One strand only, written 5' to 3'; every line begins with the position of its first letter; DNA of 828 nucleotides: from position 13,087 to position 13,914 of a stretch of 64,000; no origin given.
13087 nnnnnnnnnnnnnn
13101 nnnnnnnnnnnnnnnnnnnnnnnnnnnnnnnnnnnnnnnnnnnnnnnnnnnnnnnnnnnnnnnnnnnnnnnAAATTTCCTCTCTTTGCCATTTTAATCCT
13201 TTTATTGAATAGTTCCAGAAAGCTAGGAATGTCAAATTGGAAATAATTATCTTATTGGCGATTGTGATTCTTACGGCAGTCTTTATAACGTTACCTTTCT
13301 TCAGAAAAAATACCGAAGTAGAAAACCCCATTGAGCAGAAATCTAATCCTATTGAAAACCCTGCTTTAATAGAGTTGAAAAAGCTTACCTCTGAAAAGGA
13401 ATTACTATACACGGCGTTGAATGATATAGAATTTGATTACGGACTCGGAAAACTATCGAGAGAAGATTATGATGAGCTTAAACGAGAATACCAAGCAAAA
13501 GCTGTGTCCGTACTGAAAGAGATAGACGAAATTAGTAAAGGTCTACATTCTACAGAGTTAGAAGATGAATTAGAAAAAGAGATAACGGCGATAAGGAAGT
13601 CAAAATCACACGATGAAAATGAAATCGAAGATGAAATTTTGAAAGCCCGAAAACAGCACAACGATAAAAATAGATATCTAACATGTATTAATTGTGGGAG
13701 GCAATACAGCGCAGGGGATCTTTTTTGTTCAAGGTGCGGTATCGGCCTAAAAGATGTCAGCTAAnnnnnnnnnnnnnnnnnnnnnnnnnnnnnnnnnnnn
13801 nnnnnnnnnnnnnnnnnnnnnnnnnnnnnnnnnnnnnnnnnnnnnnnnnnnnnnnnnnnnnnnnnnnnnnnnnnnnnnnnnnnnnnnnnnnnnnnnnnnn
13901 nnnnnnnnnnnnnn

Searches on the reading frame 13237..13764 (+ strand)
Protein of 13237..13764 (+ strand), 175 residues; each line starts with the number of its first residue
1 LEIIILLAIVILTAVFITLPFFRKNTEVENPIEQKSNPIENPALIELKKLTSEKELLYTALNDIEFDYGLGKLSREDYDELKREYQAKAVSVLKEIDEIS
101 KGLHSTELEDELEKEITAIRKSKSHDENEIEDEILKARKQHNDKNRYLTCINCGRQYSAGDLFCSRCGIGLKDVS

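Call 3: search_protein_families(library=pfam, proteins=[window:13237-13764:+], max_evalue=0.01)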
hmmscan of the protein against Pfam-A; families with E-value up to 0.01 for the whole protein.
window:13237-13764:+ (175 aa): 2 families
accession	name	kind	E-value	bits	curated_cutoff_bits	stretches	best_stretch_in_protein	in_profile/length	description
PF13240.11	Zn_Ribbon_1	-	2.1e-05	24.6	25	1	150-168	2-20/23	zinc-ribbon domain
PF12773.13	DZR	-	0.005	17.4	27.3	1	150-168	27-45/45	Double zinc ribbon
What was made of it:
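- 13237..13764 (+): 175-aa CcmI-N-terminal-like protein (called 'ZnR' in this report). It has an N-terminal TM helix, a cytoplasmic helix with the motif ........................, and a C-terminal zinc ribbon. Zn_Ribbon_1 at 24.6 bits, just below the cut-off of 25 (call 3).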

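Call 24: search_protein_families(library=ncbifam, proteins=[window:13237-13764:+], max_evalue=1)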
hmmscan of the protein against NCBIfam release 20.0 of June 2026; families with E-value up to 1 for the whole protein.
window:13237-13764:+ (175 aa): 1 family
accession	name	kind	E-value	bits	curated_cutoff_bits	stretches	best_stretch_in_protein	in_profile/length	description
NF047912.1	ECs_2282_CxxC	subfamily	0.18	11.7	37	1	141-162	21-42/60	ECs_2282 family putative zinc-binding protein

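Call 49: search_protein_families(library=ncbifam, alignment_id=A3, max_evalue=1)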
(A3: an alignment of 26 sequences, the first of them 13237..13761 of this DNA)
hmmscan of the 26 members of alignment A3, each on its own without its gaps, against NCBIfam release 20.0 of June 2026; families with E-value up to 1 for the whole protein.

A. member 1, window:13237-13761:+ (175 aa): 1 family
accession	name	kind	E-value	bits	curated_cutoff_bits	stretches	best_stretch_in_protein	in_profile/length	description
NF047912.1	ECs_2282_CxxC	subfamily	0.18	11.7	37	1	141-162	21-42/60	ECs_2282 family putative zinc-binding protein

B. families by the number of members that match (of 26 scanned): 51 families (the first 25 are shown)
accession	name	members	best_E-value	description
TIGR03142.1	cytochro_ccmI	15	1.9e-07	c-type cytochrome biogenesis protein CcmI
NF045510.1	4Cys_prefix_kin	9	0.00078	4-Cys prefix domain-containing protein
NF005651.0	PRK07418.1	9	0.015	acetolactate synthase large subunit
NF049953.1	ribbon_DG_selen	6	0.00016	zinc ribbon-containing (seleno)protein DG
TIGR03831.1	YgiT_finger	5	2.5e-06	YgiT-type zinc finger protein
NF011149.0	PRK14559.1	4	0.0027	serine/threonine phosphatase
NF058576.1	EntV_fam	3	0.0086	EntV family bacteriocin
NF005122.0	PRK06556.1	3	0.021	vitamin B12-dependent ribonucleotide reductase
NF047912.1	ECs_2282_CxxC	3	0.036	ECs_2282 family putative zinc-binding protein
TIGR02419.1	C4_traR_proteo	3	0.6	phage/conjugal plasmid C-4 type zinc finger protein, TraR family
NF033842.1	small_MgtS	2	0.0006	protein MgtS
NF053638.1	SRE_fam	2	0.0029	stationary phase-response protein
NF052233.1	CphA_assoc_ABC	2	0.01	cyanophycin metabolism-associated ABC transporter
NF041023.1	PP0621_fam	2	0.043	PP0621 family protein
NF052237.1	biotin_BsaP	2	0.063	biotin synthase auxiliary protein BsaP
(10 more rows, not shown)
